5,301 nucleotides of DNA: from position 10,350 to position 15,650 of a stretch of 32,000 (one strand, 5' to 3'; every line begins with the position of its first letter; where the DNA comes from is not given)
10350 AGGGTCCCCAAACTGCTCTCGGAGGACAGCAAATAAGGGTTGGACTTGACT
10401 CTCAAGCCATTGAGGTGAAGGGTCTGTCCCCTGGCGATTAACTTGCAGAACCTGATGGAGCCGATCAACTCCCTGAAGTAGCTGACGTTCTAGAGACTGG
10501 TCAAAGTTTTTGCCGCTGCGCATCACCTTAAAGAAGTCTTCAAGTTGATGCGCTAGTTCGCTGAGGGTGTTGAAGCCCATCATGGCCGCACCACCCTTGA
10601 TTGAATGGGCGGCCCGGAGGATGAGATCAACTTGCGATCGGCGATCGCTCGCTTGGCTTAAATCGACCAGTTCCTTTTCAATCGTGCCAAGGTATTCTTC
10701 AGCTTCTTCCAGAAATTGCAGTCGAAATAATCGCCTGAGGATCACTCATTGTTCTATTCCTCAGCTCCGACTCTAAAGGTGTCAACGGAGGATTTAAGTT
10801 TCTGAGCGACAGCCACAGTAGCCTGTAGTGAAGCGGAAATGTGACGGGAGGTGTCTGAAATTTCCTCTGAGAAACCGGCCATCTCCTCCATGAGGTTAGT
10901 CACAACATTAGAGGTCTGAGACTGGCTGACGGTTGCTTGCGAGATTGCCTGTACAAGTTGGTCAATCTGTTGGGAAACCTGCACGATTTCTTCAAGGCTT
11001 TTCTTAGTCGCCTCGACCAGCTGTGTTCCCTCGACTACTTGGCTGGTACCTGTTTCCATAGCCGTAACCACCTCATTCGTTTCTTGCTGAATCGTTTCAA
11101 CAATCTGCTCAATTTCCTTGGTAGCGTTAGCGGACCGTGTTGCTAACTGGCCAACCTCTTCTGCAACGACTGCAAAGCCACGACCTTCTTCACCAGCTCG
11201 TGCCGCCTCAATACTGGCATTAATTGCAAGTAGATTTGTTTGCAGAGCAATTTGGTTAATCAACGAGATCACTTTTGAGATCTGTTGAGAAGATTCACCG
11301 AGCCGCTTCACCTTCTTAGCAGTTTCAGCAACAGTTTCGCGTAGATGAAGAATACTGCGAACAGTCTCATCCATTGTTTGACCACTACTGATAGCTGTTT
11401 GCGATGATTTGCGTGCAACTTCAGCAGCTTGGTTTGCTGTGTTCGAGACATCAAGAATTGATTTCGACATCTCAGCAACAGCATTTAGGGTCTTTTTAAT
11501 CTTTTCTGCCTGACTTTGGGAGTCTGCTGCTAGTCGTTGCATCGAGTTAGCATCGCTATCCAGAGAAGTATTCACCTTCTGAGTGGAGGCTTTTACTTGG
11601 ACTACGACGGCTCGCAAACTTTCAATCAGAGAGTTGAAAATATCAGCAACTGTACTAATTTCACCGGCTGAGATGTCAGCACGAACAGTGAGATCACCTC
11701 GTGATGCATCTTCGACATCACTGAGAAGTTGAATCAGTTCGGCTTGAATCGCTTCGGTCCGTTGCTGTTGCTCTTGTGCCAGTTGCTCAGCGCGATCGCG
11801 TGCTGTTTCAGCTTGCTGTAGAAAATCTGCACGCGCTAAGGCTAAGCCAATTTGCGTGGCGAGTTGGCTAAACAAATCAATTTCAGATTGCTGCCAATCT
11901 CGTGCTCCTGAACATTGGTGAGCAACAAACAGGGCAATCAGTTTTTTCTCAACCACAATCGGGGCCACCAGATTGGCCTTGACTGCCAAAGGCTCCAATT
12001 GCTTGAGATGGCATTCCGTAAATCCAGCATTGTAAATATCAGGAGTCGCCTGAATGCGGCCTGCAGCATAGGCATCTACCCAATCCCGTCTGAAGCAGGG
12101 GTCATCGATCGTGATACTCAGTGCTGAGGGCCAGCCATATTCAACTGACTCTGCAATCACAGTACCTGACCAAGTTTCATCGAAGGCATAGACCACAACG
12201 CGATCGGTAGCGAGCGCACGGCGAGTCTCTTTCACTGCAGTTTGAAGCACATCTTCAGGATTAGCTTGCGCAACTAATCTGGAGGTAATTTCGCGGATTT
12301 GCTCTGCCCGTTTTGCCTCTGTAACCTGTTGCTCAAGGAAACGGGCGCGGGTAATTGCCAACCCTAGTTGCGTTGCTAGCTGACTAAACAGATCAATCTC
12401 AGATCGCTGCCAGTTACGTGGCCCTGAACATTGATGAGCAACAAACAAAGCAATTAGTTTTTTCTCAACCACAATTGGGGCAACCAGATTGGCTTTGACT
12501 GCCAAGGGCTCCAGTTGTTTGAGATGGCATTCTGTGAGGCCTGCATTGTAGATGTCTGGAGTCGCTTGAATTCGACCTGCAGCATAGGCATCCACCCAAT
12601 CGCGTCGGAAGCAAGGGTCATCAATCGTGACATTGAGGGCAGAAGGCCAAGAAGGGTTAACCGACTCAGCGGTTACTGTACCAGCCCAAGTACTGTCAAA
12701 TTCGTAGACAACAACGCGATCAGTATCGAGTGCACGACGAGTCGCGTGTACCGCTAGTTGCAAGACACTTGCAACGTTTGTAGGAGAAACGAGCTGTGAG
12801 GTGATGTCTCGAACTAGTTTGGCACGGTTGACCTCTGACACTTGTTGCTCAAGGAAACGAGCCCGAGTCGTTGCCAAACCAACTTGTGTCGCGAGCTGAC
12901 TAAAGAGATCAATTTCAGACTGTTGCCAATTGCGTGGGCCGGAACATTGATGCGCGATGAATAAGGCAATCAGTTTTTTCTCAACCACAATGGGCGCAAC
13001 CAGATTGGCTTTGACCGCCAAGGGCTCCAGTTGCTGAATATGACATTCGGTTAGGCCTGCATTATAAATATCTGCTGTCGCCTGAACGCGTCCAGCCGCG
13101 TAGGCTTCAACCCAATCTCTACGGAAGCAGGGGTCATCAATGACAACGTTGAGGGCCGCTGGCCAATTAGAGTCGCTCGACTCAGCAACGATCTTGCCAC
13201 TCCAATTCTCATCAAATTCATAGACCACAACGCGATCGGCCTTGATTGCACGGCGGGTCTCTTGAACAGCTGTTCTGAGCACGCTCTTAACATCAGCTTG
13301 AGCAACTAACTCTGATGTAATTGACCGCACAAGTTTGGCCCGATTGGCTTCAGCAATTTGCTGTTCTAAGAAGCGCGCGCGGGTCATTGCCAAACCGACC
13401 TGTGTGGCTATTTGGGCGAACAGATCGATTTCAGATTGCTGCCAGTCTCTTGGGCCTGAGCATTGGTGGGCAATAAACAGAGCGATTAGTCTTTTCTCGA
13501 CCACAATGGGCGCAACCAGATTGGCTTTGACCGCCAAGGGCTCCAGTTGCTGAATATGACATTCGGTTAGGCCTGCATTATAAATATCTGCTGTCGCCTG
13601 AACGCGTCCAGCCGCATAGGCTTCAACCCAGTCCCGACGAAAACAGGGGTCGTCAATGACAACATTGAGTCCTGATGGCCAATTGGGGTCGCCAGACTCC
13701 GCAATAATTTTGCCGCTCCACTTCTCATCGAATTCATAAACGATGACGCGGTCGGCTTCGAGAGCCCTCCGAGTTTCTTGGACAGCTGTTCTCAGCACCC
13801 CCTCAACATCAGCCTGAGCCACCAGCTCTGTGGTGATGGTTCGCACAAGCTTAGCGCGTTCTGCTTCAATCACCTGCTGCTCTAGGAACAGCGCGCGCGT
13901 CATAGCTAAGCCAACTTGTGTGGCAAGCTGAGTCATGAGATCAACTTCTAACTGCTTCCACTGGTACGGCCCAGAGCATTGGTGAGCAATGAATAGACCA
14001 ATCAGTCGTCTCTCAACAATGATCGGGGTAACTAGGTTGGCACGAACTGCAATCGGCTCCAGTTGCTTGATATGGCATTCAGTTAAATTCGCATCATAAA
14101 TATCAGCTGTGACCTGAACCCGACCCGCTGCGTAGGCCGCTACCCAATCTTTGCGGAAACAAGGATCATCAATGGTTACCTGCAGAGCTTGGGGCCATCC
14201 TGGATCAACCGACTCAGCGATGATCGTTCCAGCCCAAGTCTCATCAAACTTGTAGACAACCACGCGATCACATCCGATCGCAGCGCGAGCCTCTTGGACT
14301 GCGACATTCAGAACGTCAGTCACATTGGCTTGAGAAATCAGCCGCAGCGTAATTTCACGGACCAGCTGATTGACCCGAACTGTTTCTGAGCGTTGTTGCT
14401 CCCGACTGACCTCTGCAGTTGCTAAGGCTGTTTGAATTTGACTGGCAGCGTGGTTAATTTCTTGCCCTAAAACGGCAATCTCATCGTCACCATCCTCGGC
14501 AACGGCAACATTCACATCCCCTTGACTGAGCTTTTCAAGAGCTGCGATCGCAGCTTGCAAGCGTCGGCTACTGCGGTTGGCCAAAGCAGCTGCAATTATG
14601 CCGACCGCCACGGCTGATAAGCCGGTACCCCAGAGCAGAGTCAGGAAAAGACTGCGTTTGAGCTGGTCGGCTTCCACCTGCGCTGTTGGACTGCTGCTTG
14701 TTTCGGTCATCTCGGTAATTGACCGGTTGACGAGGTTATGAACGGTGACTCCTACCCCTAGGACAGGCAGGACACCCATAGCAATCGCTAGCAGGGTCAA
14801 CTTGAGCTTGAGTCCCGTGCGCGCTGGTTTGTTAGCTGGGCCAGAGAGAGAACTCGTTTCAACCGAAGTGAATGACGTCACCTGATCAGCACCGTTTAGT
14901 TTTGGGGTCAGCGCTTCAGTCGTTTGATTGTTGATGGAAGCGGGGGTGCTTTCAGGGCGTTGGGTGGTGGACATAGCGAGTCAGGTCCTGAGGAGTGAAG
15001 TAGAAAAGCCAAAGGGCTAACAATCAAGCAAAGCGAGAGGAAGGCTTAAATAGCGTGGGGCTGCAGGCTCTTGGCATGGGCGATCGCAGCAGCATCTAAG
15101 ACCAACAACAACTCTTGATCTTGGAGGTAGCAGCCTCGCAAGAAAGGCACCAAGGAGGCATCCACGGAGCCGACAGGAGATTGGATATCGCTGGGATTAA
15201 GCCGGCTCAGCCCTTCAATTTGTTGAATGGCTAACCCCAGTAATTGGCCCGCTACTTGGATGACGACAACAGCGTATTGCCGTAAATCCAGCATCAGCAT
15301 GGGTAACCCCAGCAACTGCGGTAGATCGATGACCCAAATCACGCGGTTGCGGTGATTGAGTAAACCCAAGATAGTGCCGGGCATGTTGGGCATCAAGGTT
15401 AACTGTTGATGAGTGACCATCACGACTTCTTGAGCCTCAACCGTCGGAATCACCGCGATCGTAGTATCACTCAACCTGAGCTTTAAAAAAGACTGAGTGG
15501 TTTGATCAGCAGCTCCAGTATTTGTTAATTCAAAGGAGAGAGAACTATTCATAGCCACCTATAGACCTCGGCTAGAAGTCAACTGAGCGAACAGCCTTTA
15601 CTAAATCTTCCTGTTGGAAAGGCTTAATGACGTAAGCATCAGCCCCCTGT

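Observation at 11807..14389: Exactly phased 516-nt GAF repeats in pixJ with a 116-nt perfectly identical tract (gene-conversion signature)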

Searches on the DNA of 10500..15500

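Call 71: search_rna_families(source=window, start=10500, end=15500, threshold=evalue, max_evalue=0.1)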
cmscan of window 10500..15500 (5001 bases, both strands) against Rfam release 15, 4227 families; matches with E-value up to 0.1: 0.
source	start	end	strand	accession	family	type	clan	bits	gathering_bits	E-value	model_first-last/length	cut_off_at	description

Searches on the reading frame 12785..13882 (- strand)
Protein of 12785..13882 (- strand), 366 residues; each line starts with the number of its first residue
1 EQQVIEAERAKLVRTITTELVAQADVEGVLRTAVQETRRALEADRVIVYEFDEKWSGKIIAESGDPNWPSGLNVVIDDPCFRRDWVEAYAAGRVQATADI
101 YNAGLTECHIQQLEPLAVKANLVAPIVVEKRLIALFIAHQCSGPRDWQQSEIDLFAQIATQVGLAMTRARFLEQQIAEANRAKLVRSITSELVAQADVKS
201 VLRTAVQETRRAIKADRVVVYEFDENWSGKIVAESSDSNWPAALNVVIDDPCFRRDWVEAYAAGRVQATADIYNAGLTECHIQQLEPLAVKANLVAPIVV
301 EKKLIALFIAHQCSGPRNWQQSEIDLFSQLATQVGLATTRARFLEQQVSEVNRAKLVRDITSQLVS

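Call 64: predict_structure(protein=window:12785-13882:-)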
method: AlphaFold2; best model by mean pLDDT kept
length: 366 residues; sequences in the alignment: 1
mean_pLDDT: 43.6   pTM: 0.28
mean pLDDT of the five models: 43.6, 40.6, 38.5, 33.2, 32.3
residues with pLDDT >= 90: 0; 70-90: 0; 50-70: 64; < 50: 302
segments of 3 or more residues with pLDDT < 50: 1-30, 32-34, 36-64, 66-105, 115-146, 149-196, 212-223, 225-230, 238-251, 258-262, 266-276, 290-307, 313-316, 330-366
pLDDT, mean of each block of 10 residues (from residue 1): 40 38 41 47 40 40 43 35 43 40 45 46 36 44 44 46 41 40 34 41 52 45 45 50 43 49 46 50 55 41 48 50 52 44 41 41 36
secondary structure, 60 per line:
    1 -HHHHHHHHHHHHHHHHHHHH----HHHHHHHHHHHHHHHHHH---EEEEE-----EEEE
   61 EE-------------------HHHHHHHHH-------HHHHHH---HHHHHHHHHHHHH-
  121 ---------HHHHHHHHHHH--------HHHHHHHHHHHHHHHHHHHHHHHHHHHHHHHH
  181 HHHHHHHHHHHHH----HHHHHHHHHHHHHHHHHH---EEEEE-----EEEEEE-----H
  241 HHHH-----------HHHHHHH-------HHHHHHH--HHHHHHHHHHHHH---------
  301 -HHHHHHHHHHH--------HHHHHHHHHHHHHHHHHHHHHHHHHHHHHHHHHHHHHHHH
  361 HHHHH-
elements in order: H2-21 H26-43 E47-51 E57-62 H82-90 H98-103 H107-119 H130-140 H149-193 H198-215 E219-223 E229-234 H240-244 H256-262 H270-276 H279-291 H302-312 H321-365

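Call 70: predict_structure(alignment_id=A2)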
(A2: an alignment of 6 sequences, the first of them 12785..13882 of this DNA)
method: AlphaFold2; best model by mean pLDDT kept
length: 366 residues; sequences in the alignment: 6
mean_pLDDT: 78.8   pTM: 0.64
mean pLDDT of the five models: 78.8, 75.9, 73.0, 67.9, 60.1
residues with pLDDT >= 90: 74; 70-90: 195; 50-70: 96; < 50: 1
segments of 3 or more residues with pLDDT < 50: none
pLDDT, mean of each block of 10 residues (from residue 1): 79 92 92 92 85 80 82 76 67 61 64 65 72 75 67 84 91 88 92 92 93 86 79 83 72 70 65 63 65 66 73 65 85 90 89 91 86
secondary structure, 60 per line:
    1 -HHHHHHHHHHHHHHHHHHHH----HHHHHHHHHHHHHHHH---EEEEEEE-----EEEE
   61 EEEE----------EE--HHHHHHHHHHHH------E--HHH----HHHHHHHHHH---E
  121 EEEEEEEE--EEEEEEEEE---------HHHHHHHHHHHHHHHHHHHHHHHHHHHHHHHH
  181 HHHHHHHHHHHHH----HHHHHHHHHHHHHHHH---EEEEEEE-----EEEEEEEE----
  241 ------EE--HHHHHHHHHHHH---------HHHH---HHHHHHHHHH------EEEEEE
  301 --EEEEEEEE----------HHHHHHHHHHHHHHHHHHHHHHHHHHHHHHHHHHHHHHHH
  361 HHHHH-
elements in order: H2-21 H26-41 E45-51 E57-64 H79-90 H107-116 E120-128 E131-139 H149-193 H198-213 E217-223 E229-236 H251-262 H272-275 H279-288 E295-300 E303-310 H321-365

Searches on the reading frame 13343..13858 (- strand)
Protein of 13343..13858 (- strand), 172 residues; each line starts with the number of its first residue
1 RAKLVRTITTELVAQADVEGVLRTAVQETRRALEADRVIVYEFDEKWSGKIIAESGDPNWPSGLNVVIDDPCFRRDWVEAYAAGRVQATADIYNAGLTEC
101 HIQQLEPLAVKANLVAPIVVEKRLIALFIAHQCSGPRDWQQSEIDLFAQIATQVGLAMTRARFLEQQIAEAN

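Call 47: search_solved_structures(query=window:13343-13858:-, max_evalue=0.00001, show_alignments=1)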
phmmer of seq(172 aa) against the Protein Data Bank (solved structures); distinct sequences matched with E-value up to 0.00001: 32.
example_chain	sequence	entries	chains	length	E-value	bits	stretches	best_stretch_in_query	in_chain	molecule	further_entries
3vv4_A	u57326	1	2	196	6.4e-52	179.3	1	13-169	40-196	Methyl-accepting chemotaxis protein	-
4fof_A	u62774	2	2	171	3.3e-51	177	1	15-170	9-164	Methyl-accepting chemotaxis protein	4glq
2m7u_A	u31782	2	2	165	3.8e-51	176.8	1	15-169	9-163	Methyl-accepting chemotaxis protein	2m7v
6p58_A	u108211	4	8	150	1.5e-47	165.1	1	17-160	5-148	Methyl-accepting chemotaxis protein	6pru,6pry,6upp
6oap_A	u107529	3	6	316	8.3e-38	133.4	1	2-168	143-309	Dual sensor histidine kinase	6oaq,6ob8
6mgh_A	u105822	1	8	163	4.9e-31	111.4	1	15-159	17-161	miRFP670nano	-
7lsc_A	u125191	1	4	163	1.2e-30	110.2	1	15-159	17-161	miRFP670nano3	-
6bhn_A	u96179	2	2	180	4.4e-30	108.3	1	3-167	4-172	Methyl-accepting chemotaxis sensory transducer with phytochrome sensor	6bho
8k9o_A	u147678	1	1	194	2.5e-27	99.3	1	3-164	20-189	histidine kinase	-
7ckv_A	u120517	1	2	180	1.4e-26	97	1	18-164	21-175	RcaE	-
7lsd_A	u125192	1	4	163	9.3e-26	94.2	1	15-159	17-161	miRFP718nano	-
5zoh_A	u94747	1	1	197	1.9e-25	93.2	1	9-167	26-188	Methyl-accepting chemotaxis protein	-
3w2z_A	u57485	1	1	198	1.6e-24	90.3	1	9-167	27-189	Methyl-accepting chemotaxis protein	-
5dfx_A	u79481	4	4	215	1.4e-22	83.9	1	17-165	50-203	Histidine kinase | Sensory transduction histidine kinase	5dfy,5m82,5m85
6xhg_A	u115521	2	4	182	3.3e-18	69.7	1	7-166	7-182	JSC1_58120g3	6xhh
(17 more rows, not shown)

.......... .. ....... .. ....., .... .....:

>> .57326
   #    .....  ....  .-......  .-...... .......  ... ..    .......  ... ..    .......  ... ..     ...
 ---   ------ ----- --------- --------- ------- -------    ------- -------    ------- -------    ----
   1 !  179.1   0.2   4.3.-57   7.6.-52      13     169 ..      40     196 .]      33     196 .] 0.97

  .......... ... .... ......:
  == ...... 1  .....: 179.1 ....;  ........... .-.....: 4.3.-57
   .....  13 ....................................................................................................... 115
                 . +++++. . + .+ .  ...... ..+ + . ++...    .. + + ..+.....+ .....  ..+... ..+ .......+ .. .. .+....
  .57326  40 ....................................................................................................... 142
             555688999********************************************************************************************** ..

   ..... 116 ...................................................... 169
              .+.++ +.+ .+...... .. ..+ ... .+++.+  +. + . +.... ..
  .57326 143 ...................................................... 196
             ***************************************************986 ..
